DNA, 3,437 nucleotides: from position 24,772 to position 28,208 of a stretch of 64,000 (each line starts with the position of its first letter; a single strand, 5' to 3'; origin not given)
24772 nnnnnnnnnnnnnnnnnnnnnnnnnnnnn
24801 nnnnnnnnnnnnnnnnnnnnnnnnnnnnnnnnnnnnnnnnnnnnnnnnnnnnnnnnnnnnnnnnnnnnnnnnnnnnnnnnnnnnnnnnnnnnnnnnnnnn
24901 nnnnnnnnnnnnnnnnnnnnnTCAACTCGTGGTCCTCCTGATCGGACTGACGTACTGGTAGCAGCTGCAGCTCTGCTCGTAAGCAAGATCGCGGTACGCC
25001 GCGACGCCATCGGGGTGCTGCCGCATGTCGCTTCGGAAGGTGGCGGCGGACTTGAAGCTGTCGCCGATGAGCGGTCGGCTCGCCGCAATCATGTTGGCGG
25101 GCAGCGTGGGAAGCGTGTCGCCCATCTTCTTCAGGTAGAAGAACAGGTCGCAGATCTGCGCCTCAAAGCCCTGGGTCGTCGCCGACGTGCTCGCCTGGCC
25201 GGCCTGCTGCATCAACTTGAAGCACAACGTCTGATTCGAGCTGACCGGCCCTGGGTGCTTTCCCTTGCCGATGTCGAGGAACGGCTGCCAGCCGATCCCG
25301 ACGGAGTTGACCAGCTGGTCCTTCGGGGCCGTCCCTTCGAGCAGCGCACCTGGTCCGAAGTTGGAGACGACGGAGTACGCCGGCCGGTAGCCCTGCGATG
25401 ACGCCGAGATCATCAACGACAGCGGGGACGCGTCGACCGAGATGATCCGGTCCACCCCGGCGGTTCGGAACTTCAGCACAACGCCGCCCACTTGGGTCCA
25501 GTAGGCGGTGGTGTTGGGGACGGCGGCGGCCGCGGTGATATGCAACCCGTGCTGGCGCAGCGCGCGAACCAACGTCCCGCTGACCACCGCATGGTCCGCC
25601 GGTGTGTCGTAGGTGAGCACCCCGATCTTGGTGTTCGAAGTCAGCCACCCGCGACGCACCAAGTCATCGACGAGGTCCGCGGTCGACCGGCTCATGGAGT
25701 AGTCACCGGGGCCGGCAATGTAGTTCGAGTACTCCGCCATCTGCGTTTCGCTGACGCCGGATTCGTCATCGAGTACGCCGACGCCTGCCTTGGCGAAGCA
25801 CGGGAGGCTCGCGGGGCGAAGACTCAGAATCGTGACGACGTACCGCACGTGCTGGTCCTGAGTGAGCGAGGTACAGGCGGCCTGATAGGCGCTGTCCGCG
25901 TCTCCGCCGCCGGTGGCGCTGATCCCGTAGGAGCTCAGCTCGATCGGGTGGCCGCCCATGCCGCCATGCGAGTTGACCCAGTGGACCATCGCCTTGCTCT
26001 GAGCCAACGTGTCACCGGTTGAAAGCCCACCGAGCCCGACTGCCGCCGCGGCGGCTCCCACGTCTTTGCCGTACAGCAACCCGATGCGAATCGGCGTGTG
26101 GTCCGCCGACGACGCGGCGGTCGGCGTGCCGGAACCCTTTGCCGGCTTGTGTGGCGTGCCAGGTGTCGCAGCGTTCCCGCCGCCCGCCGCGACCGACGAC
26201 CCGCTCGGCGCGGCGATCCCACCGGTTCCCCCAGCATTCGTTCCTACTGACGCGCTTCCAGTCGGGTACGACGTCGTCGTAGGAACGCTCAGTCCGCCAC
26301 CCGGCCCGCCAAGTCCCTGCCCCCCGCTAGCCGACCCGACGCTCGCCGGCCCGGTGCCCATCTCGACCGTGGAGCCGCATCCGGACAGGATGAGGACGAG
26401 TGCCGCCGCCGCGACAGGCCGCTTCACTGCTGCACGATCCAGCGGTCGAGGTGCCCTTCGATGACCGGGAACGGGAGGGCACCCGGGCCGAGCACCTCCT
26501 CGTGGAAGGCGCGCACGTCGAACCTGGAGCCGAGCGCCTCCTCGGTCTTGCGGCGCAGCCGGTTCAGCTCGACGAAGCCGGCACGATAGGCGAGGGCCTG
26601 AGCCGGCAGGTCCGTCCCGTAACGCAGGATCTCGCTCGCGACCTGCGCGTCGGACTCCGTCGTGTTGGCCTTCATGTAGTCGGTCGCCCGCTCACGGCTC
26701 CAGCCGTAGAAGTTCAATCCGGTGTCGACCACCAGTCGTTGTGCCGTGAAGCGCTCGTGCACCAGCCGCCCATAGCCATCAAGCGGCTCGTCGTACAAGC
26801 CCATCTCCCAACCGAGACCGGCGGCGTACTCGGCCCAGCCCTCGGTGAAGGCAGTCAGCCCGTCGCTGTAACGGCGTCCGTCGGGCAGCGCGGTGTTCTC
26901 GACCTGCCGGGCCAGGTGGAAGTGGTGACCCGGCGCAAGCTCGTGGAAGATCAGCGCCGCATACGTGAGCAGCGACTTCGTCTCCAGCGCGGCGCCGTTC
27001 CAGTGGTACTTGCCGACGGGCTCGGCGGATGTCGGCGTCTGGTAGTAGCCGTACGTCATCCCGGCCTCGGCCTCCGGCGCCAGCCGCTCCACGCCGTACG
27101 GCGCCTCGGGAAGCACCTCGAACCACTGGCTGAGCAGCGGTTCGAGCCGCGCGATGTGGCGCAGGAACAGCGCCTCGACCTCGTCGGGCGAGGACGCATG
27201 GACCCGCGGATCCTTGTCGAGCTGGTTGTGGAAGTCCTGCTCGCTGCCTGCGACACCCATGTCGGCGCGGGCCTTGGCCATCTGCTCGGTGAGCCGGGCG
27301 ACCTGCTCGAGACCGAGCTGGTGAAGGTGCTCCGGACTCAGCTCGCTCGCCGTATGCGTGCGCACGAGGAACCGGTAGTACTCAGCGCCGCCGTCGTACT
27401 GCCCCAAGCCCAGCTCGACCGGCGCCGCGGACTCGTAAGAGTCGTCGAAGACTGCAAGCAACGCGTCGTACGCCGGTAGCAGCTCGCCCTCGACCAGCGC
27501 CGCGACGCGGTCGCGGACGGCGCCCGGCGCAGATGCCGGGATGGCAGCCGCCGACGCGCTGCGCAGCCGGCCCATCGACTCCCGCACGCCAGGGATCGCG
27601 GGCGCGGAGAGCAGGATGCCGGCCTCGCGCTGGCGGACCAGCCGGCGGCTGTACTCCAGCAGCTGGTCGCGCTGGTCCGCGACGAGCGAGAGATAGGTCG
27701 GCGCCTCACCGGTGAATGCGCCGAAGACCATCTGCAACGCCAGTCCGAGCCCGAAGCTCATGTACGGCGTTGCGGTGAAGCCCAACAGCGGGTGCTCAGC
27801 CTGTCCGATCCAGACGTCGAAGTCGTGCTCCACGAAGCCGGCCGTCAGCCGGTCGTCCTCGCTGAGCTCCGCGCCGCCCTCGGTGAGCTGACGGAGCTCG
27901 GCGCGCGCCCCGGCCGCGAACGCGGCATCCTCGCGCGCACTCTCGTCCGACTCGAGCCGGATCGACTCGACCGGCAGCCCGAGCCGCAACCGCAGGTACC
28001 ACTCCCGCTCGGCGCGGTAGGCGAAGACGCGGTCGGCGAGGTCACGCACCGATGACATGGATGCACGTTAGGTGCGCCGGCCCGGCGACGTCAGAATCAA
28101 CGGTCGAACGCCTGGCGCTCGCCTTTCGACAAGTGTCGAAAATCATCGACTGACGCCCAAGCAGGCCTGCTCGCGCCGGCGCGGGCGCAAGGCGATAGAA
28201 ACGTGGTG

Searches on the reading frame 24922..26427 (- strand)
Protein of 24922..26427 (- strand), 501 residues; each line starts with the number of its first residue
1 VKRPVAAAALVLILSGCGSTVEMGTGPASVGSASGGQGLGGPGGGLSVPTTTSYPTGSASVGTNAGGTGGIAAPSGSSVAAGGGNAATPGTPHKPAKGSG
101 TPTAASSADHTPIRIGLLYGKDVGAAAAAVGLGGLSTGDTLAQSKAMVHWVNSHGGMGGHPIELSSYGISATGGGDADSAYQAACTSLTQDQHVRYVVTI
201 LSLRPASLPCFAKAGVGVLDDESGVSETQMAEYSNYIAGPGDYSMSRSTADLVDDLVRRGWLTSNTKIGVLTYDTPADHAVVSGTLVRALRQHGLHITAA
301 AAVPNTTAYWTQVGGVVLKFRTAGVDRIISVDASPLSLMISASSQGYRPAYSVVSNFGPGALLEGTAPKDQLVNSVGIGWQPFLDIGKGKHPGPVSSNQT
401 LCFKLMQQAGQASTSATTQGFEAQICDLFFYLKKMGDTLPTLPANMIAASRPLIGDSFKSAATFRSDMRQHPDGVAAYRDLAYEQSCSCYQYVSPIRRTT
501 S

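Call 53: search_protein_families(library=pfam, proteins=[window:24922-26427:-], max_evalue=0.0001)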
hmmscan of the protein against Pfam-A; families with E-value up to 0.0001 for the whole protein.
window:24922-26427:- (501 aa): 1 family
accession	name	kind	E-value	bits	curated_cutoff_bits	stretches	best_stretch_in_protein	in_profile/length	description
PF13458.12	Peripla_BP_6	-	2.1e-12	47.8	31.7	1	123-369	4-238/343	Periplasmic binding protein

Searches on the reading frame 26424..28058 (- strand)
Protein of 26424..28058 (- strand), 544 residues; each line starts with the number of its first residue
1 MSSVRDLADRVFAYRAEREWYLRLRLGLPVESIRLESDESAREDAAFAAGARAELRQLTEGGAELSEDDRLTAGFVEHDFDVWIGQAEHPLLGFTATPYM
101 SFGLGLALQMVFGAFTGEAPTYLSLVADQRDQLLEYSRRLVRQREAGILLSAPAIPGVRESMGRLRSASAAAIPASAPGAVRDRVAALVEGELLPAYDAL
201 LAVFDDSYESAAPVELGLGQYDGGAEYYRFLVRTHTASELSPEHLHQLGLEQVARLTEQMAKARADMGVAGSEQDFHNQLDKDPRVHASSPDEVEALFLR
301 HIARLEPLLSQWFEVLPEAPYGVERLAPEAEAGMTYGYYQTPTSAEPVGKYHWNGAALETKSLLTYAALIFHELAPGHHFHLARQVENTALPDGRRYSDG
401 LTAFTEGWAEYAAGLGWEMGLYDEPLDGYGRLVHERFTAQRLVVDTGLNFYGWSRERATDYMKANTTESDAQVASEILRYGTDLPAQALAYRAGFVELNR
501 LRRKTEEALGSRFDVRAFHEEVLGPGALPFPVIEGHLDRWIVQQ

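Call 53: search_protein_families(library=pfam, proteins=[window:26424-28058:-], max_evalue=0.0001)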
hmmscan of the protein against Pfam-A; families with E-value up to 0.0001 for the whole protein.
window:26424-28058:- (544 aa): 1 family
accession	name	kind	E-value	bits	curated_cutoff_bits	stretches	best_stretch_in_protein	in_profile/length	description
PF05960.17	DUF885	-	6.9e-100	336.6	32.4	1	37-535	17-530/532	Bacterial protein of unknown function (DUF885)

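Call 78: search_protein_families(library=ncbifam, proteins=[window:26424-28058:-], max_evalue=1e-10)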
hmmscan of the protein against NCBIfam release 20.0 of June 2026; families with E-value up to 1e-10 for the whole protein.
window:26424-28058:- (544 aa): 0 families
